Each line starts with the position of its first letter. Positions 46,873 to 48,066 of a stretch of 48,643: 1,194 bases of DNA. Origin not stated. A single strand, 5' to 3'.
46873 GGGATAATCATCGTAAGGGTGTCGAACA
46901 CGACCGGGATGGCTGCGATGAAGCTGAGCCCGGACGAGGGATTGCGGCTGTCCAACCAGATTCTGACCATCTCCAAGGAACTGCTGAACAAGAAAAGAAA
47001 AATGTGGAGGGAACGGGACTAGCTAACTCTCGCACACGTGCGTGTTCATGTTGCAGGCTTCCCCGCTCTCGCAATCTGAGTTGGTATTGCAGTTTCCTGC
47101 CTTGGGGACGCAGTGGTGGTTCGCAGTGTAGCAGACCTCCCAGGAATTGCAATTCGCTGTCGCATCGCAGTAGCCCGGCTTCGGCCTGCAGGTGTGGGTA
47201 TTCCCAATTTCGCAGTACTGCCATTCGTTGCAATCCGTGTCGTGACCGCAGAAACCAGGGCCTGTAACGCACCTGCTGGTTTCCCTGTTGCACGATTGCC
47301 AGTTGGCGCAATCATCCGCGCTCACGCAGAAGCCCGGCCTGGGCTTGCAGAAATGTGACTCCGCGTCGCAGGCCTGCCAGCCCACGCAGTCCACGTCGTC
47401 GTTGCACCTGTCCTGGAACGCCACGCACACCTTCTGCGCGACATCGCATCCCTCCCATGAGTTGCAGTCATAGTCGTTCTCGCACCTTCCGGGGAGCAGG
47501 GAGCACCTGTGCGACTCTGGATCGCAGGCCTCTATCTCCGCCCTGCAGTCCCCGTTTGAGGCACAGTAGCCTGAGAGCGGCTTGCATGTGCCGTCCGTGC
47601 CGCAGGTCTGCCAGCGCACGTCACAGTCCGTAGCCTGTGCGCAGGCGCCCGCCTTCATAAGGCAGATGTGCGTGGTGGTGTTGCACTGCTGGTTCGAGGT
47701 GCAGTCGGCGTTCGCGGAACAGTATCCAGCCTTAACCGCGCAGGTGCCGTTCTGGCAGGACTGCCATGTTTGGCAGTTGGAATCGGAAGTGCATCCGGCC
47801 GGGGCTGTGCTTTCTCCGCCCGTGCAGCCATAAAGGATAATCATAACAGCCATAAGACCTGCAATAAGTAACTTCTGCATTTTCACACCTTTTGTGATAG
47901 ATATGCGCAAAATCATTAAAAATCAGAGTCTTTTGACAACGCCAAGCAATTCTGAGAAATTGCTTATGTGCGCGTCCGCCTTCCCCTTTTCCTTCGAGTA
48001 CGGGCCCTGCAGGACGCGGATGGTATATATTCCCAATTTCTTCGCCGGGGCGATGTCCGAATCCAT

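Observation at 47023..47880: Second hyper-cysteine secreted protein: lipobox plus 10 tandem four-Cys ~24-aa repeats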

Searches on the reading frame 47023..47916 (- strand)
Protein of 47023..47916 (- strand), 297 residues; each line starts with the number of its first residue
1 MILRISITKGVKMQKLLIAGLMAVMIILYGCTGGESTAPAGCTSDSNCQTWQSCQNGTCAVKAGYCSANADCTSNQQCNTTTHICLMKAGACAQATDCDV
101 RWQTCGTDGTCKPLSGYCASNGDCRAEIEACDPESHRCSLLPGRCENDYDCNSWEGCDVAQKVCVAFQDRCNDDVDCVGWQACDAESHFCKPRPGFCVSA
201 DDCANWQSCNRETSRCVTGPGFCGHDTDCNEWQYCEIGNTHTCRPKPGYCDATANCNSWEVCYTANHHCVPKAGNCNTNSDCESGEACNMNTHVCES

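Call 3: search_protein_families(library=pfam, proteins=[window:47023-47880:-], max_evalue=1)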
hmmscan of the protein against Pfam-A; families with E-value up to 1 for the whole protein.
window:47023-47880:- (285 aa): 2 families
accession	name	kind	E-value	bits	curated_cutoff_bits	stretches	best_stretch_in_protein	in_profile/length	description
PF19232.4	DUF5885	-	6.6e-08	32.7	33.2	4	159-225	34-97/265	Family of unknown function (DUF5885)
PF04964.19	Flp_Fap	-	0.35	11.2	32.2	1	5-22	15-32/46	Flp/Fap pilin component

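Call 4: search_protein_families(library=ncbifam, proteins=[window:47023-47880:-], max_evalue=1)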
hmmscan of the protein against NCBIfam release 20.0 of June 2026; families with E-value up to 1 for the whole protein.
window:47023-47880:- (285 aa): 0 families

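Call 6: find_homologous_proteins(query=window:47023-47880:-)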
Query window:47023-47880:- (285 aa): 1 proteins with E <= 0.001 among 42 candidates.
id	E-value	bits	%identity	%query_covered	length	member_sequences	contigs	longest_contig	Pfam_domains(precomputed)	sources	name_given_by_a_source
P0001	1.7e-25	108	73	24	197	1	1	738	-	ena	-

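Call 7: search_solved_structures(query=window:47023-47880:-, max_evalue=10, show_alignments=3)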
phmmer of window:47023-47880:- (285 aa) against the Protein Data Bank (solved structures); distinct sequences matched with E-value up to 10: 0.

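Call 18: search_protein_representatives(protein=window:47023-47880:-)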
Query: 285 residues. Proteins with E-value up to 0.001 (for the whole library): 229; up to 1e-10: 86; up to 1e-30: 18. The best 150 are listed.
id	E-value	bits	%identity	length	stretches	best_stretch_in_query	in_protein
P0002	3.5e-63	230.3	35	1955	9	35-284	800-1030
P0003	3.3e-61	223.8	42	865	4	126-283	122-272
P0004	6.0e-60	219.7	43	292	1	10-283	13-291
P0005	1.3e-56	208.7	41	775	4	106-250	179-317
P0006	7.6e-55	203.0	36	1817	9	35-285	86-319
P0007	3.2e-46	174.6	38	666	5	132-284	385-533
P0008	1.5e-43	165.8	39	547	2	30-284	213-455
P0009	3.2e-43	164.8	45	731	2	151-284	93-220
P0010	5.5e-43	164.0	40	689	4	123-283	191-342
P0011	2.0e-42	162.2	39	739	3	27-278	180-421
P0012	5.7e-42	160.6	36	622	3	1-206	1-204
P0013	3.5e-41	158.1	41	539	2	124-283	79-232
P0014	1.4e-39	152.8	41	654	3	96-283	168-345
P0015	8.7e-37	143.6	37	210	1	4-203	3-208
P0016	1.2e-34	136.5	40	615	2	123-279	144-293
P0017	9.5e-33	130.4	42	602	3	133-283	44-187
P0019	6.5e-32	127.6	37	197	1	12-206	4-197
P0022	1.5e-28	116.6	35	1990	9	33-284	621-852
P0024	1.0e-25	107.2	36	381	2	95-260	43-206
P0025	2.2e-24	102.9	36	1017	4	30-219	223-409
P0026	3.3e-23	99.0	36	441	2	28-283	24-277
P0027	1.9e-22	96.5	38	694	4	136-284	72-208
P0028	2.0e-22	96.4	36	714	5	52-144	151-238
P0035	5.2e-19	85.2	31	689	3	30-231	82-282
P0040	1.8e-17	80.1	42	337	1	105-258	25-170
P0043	4.9e-17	78.7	34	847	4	105-283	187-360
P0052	9.3e-16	74.5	34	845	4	104-281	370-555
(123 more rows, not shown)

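Call 20: search_protein_families(library=pfam, proteins=[P0003, P0004, P0005, P0007, P0008, P0009, P0010, P0012, P0014, P0017], max_evalue=0.01)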
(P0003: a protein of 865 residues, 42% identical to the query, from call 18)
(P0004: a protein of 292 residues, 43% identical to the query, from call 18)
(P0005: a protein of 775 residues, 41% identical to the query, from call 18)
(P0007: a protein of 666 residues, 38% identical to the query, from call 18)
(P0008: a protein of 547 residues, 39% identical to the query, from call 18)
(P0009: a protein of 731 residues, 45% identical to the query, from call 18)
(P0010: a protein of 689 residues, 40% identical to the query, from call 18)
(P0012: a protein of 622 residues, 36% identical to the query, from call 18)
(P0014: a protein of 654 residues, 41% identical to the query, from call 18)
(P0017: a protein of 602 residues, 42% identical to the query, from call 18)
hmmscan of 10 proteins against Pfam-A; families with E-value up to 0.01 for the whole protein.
P0003 (865 aa): 4 families
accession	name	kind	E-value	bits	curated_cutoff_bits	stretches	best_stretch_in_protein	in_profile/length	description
PF25390.1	WD40_RLD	-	2.2e-37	129.7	150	2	508-718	141-358/363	RCC1-like domain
PF13540.12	RCC1_2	-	1.5e-16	60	22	2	713-740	3-29/30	Regulator of chromosome condensation (RCC1) repeat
PF00415.24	RCC1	-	2.1e-09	38.2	21.7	1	733-778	6-50/50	Regulator of chromosome condensation (RCC1) repeat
PF09289.16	FOLN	-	0.0017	18.9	21.1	0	214-223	5-14/22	Follistatin/Osteonectin-like EGF domain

P0004 (292 aa): 1 family
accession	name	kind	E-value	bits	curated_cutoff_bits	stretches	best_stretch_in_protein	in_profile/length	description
PF19232.4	DUF5885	-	0.00048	20.1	33.2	0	89-180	13-99/265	Family of unknown function (DUF5885)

P0005 (775 aa): 0 families

P0007 (666 aa): 0 families

P0008 (547 aa): 0 families

P0009 (731 aa): 3 families
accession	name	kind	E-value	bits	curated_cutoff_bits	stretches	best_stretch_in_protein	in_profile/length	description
PF25390.1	WD40_RLD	-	4.4e-31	108.9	150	1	429-729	20-345/363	RCC1-like domain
PF13540.12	RCC1_2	-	5e-12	45.7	22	3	442-469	3-30/30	Regulator of chromosome condensation (RCC1) repeat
PF00415.24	RCC1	-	1.9e-06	28.7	21.7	2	603-648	3-50/50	Regulator of chromosome condensation (RCC1) repeat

P0010 (689 aa): 2 families
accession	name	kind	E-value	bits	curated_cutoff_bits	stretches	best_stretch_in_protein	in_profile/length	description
PF01683.23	EB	-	0.0013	19.2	24.3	1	32-72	1-39/52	EB module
PF19232.4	DUF5885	-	0.009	15.9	33.2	1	157-252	14-111/265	Family of unknown function (DUF5885)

P0012 (622 aa): 1 family
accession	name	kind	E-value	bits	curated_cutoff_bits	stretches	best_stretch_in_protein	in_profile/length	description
PF19232.4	DUF5885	-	5.8e-08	32.9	33.2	2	150-204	51-104/265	Family of unknown function (DUF5885)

P0014 (654 aa): 1 family
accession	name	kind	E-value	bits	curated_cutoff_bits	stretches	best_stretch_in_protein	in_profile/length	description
PF23416.1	DUF7107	-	0.0021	18.8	24.6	1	24-72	1-46/48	Domain of unknown function (DUF7107)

P0017 (602 aa): 0 families

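Call 23: find_homologous_proteins(query=A1, max_evalue=0.00001)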
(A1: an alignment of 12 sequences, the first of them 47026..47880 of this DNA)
Query A1 (12 sequences) (285 aa, profile of the alignment): 4 proteins with E <= 0.00001 among 1804 candidates.
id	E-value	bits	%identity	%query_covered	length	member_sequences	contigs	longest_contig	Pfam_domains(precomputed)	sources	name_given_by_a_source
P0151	3.7e-94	332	39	99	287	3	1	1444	PF19232.5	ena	-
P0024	9.9e-75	269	35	64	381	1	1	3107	-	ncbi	ncbi:MAG: hypothetical protein ABIF01_03950, partial [Candidatus Micrarchaeota archaeon]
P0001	1.3e-8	53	73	24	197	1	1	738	-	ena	-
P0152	3.5e-6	45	33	24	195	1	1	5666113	-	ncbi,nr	ncbi:MAG: hypothetical protein JSU63_14640 [Phycisphaerales bacterium]|nr:MAG: hypothetical protein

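Call 25: find_encoding_contigs(protein=window:47023-47880:-, flank=10000)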
Protein window:47023-47880:- (285 aa): no gene with exactly this product is on record in the collection.

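Call 26: find_encoding_contigs(protein=window:47023-47916:-, flank=10000)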
Protein window:47023-47916:- (297 aa): no gene with exactly this product is on record in the collection.

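Call 27: find_encoding_contigs(protein=P0024, flank=10000)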
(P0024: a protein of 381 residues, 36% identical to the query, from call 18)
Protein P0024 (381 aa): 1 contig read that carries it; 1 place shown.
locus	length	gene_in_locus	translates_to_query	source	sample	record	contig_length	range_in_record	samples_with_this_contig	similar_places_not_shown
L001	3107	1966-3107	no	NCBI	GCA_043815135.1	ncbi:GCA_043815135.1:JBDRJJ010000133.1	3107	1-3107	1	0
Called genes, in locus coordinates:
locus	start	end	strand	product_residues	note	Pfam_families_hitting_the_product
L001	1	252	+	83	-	?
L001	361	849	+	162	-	-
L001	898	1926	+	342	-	PF05448:AXE1 (weak), PF00561:Abhydrolase_1 (weak), PF12146:Hydrolase_4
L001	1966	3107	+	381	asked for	?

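Call 28: find_encoding_contigs(protein=P0151, flank=10000)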
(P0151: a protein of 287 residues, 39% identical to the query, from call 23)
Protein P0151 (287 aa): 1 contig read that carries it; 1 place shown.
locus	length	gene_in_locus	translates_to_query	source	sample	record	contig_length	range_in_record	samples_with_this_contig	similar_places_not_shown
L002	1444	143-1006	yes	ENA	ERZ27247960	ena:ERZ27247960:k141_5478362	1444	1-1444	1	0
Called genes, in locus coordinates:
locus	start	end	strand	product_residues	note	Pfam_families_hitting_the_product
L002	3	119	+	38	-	?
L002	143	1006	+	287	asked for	PF19232:DUF5885 (faint)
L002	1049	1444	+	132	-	?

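Call 30: find_related_loci(query=window:47026-47880:-, collection=genome_contigs, flank=10000)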
Query window:47026-47880:- (285 aa) in genome_contigs; peptide patterns used: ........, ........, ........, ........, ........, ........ (x = any residue, [..] = any of these).
10 stretches matched a pattern; 2 encode a relative of the query (tblastn E <= 1e-3); 2 distinct loci.
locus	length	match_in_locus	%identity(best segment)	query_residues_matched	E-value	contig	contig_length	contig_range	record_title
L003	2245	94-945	82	1-285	8e-174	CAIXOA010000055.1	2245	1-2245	uncultured Candidatus Micrarchaeota archaeon isolate AlinenSediments_bin-2471 genome assembly, contig: bin-2471:055/197,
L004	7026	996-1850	69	1-285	2e-141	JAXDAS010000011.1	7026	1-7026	MAG: Candidatus Micrarchaeota archaeon isolate POMEDNA-A14 Raw2_k127_1146172, whole genome shotgun sequence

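Call 46: predict_structure(alignment_id=A3)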
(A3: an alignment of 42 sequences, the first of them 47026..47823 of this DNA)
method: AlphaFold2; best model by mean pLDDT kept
length: 266 residues; sequences in the alignment: 42
mean_pLDDT: 93.2   pTM: 0.65
mean pLDDT of the five models: 93.2, 93.0, 92.8, 92.7, 92.0
residues with pLDDT >= 90: 228; 70-90: 30; 50-70: 7; < 50: 1
segments of 3 or more residues with pLDDT < 50: none
pLDDT, mean of each block of 10 residues (from residue 1): 58 96 96 97 97 97 95 97 96 97 97 98 98 97 96 97 95 93 91 89 86 90 92 92 93 94 94
secondary structure, 60 per line:
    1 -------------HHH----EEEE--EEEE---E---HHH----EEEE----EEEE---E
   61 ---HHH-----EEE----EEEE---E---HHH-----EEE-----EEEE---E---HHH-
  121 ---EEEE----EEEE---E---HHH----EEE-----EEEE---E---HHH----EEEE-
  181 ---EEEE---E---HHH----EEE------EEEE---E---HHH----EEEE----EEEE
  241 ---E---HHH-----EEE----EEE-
elements in order: E21-24 E27-30 E45-48 E53-56 E72-74 E79-82 E98-100 E106-109 E124-127 E132-135 E150-152 E158-161 E176-179 E184-187 E202-204 E211-214 E229-232 E237-240 E256-258 E263-265

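Call 48: fold_search(model_id=the predicted structure, library=pdb)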
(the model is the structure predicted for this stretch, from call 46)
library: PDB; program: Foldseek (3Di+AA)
matches with E <= 10: 123; with E <= 0.001: 0
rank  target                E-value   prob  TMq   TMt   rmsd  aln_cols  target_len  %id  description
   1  8jxb_A                3.0e-03  0.44  0.14  0.15  21.9       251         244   18  Cryo-EM structure of rat megalin wingAc (released 2024-06-19)
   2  8jxh_B                1.0e-02  0.11  0.11  0.05  31.6       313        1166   16  rat megalin RAP complex wingA (released 2024-06-19)
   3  9oz8_B                1.1e-02  0.20  0.16  0.08  27.2       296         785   16  Cryo-EM structure of chicken NEL dimer bound with one human NICOL. (released 2026-02-25)
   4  9gjg_H                2.9e-02  0.10  0.14  0.07  38.5       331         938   13  Entamoeba histolytica Gal/GalNAc lectin bound to monoclonal antibody CP33-H/L-LA22 (released 2026-02-11)
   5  8jxb_B                3.3e-02  0.08  0.12  0.04  31.3       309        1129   18  Cryo-EM structure of rat megalin wingAc (released 2024-06-19)
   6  8jxc_A                3.3e-02  0.08  0.11  0.03  31.4       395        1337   16  rat megalin wingB (released 2024-06-19)
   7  9gjf_H                3.5e-02  0.11  0.14  0.08  33.8       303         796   14  Entamoeba histolytica Gal/GalNAc lectin in presence of monoclonal antibody CP33-H/L-LA22, mode 3 (released 2026-02-11)
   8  7q3n_U                1.2e-01  0.15  0.15  0.14  13.0       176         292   15  Cryo-EM of the complex between human uromodulin (UMOD)/Tamm-Horsfall protein (THP) and the FimH lectin domain from uro (released 2022-03-16)
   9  5z5k_B                1.3e-01  0.84  0.10  0.37   8.8        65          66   25  Structure of the DCC-Draxin complex (released 2018-06-20)
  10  6b08_A                1.5e-01  0.10  0.12  0.16  22.3       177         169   18  Crystal structure of Pfs25 in complex with the transmission blocking antibody 1276 (released 2017-11-15)
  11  6phf_E                1.6e-01  0.08  0.12  0.16  22.0       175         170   18  Pfs25 in complex with the human transmission blocking antibody 2587 (released 2019-10-02)
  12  8jxd_B                1.7e-01  0.09  0.12  0.17  25.7       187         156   20  Cryo-EM structure of rat megalin leg (released 2024-06-19)
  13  8jxi_A                1.7e-01  0.06  0.12  0.05  31.0       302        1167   16  rat megalin RAP complex wingB (released 2024-06-19)
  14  8ezl_A                1.8e-01  0.08  0.11  0.14  22.0       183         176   16  Pfs25 in complex with transmission-reducing antibody AS01-50 (released 2023-08-16)
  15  8ezk_A                2.8e-01  0.07  0.11  0.15  21.9       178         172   17  Pfs25 in complex with transmission-reducing antibody AS01-04 (released 2023-08-16)
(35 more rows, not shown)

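Call 52: search_solved_structures(query=A3, max_evalue=10, show_alignments=3)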
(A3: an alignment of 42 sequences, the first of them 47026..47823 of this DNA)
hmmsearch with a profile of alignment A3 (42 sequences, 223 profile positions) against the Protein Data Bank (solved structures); distinct sequences matched with E-value up to 10: 3.
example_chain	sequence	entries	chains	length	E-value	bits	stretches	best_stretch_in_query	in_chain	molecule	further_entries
1ezg_A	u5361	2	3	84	0.04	16.7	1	90-169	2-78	THERMAL HYSTERESIS PROTEIN ISOFORM YL-1 | Thermal hysteresis protein isoform YL-1 (2-14)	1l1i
2jmv_A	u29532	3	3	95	0.52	13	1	75-153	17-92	Scytovirin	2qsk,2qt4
8yw1_C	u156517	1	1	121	9.5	8.9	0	62-164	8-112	Very low-density lipoprotein receptor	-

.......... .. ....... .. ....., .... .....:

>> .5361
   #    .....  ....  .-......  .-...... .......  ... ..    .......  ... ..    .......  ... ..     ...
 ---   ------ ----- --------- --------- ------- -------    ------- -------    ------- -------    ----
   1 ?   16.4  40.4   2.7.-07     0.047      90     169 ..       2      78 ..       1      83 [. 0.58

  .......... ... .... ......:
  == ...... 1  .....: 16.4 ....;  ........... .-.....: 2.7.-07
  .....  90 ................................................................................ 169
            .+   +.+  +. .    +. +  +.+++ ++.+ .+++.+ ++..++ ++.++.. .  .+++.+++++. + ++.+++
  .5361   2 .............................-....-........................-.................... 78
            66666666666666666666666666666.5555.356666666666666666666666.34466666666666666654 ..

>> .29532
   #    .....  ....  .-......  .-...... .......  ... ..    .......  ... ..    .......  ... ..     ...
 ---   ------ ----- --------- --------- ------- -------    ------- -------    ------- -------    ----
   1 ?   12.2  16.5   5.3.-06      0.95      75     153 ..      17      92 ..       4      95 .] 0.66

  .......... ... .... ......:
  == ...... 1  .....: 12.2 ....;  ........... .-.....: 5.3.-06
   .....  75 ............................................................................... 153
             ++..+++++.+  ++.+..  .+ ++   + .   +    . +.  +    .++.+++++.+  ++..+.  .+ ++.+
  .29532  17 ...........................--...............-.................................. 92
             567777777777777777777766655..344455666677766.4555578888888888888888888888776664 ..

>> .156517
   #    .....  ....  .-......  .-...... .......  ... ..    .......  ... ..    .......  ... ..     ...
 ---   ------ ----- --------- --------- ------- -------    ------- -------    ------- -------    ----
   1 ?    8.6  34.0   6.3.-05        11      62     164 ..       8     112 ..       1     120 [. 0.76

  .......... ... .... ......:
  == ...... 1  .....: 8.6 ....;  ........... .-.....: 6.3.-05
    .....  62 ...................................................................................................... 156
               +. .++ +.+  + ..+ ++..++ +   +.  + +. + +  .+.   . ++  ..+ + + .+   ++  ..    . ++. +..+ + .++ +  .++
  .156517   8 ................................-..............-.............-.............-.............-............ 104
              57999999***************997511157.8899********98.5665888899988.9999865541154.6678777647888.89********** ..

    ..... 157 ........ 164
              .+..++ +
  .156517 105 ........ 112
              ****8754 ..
